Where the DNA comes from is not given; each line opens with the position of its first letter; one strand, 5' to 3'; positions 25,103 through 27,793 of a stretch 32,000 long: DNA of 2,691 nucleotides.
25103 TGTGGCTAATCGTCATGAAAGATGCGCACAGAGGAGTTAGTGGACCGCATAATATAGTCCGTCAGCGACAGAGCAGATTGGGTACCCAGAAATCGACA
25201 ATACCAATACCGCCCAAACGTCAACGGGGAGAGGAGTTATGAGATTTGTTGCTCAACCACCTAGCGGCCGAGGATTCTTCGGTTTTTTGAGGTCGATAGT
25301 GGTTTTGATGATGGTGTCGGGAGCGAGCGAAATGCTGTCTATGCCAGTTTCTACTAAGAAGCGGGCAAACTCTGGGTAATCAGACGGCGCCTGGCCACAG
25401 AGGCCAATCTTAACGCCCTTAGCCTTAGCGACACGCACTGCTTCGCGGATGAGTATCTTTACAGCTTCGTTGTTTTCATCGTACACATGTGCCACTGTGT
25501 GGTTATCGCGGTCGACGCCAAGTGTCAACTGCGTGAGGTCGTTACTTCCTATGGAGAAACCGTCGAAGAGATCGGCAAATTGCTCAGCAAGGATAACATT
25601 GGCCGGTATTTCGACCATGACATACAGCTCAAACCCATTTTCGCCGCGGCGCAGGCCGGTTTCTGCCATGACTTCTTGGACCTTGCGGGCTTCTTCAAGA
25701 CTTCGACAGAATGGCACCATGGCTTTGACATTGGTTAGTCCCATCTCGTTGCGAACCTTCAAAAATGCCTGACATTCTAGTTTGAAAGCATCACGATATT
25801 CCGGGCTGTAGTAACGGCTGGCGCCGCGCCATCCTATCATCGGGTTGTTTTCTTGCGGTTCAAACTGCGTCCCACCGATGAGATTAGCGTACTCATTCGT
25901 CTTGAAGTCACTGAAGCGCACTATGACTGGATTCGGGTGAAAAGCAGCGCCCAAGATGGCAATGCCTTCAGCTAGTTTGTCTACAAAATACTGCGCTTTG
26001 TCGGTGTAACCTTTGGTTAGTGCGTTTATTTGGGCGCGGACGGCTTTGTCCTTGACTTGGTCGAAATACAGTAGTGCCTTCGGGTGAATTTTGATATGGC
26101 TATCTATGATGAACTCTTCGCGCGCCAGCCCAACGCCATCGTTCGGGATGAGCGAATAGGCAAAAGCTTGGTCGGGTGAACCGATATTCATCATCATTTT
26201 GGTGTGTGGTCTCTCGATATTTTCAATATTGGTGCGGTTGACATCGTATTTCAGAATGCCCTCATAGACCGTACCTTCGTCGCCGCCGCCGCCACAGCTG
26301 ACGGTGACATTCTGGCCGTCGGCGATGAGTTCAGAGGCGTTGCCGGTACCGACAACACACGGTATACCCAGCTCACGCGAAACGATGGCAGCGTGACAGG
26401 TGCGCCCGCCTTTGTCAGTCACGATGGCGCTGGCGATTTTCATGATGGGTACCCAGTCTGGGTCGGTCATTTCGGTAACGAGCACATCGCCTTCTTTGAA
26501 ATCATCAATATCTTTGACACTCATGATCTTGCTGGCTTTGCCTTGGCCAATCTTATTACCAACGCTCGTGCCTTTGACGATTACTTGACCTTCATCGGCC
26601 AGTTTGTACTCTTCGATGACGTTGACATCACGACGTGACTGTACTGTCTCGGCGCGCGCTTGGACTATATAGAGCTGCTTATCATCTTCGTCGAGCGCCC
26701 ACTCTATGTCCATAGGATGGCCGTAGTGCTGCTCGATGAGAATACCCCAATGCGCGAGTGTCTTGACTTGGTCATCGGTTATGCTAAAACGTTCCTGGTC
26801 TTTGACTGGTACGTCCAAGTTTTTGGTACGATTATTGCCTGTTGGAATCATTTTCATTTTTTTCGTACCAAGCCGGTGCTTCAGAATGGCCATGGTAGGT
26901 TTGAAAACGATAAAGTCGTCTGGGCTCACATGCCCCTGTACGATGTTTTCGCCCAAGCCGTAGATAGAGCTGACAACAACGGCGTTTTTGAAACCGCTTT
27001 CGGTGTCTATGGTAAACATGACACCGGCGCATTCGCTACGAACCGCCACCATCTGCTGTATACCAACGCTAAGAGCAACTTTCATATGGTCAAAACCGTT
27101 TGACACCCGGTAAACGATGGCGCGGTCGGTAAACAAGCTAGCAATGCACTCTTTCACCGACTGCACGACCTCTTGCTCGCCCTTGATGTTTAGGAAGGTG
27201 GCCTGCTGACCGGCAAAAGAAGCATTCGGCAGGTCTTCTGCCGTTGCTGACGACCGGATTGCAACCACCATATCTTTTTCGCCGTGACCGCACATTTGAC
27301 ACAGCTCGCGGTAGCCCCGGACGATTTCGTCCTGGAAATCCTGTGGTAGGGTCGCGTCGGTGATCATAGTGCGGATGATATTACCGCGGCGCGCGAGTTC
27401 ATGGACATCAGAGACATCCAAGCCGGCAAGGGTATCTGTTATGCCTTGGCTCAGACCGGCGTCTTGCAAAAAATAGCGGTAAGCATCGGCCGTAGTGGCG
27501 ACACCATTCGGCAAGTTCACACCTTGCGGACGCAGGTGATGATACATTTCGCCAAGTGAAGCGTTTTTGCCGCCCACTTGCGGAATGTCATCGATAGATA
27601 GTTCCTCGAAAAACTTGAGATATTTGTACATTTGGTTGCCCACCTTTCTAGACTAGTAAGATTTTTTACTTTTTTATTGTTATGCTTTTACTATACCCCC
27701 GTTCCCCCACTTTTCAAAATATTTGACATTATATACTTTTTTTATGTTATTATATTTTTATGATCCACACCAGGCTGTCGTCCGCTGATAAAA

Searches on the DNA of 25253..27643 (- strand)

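Call 52: search_rna_families(source=L034, start=6100, end=6700, threshold=evalue, max_evalue=10)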
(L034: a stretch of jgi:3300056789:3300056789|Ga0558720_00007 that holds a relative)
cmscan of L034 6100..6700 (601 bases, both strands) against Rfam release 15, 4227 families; matches with E-value up to 10: 3.
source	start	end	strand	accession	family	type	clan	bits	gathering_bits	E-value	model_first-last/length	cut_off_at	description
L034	6432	6462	+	RF00898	mir-242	Gene; miRNA;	-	15.7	54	4.3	1-77/77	no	mir-242 microRNA precursor family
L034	6453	6480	+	RF02359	MS2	Cis-reg;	-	13.4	40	1.9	1-36/36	no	Bacteriophage MS2 operator hairpin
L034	6290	6389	-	RF01085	TLS-PK4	Cis-reg;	-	12.6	80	5.7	1-118/118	no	Pseudoknot of tRNA-like structure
